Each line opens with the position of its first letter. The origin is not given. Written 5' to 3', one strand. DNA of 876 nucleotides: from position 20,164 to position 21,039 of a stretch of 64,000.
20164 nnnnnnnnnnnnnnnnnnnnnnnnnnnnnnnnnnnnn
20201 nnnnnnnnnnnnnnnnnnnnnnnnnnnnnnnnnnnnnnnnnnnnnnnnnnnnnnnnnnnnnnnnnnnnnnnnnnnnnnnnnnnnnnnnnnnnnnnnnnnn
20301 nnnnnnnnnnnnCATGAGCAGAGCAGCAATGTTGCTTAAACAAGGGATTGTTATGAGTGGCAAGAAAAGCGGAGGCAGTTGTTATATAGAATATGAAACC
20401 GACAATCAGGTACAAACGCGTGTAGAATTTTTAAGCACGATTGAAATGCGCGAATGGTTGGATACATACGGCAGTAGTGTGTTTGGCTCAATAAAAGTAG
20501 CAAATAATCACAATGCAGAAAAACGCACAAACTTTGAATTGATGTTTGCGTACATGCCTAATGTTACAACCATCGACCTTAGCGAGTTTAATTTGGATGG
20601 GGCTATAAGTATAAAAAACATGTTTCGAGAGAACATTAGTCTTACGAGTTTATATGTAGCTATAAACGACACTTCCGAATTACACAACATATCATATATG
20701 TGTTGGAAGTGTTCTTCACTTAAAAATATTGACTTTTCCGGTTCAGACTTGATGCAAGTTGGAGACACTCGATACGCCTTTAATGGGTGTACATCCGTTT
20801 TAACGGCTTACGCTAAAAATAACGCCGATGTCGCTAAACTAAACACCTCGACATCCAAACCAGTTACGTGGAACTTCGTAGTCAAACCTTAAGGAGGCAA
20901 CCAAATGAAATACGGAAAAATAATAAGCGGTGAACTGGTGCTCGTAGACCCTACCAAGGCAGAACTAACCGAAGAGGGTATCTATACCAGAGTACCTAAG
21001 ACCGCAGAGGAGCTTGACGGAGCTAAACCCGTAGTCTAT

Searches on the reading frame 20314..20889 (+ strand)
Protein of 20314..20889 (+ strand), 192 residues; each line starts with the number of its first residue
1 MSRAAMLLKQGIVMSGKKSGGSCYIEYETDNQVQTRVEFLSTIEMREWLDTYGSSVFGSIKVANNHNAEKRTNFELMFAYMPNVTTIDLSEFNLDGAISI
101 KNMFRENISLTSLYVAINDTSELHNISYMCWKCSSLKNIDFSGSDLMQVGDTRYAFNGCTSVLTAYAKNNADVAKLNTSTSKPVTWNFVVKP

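Call 74: search_protein_families(library=pfam, proteins=[window:20314-20889:+], max_evalue=0.001)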
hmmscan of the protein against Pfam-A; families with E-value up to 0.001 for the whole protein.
window:20314-20889:+ (192 aa): 2 families
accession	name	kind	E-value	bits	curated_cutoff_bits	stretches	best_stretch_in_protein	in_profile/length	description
PF03382.20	DUF285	-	2.9e-07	30.7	25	1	64-163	18-114/120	Mycoplasma protein of unknown function, DUF285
PF13306.12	LRR_5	-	0.00054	20.3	27.7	0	98-164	46-105/127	BspA type Leucine rich repeat region (6 copies)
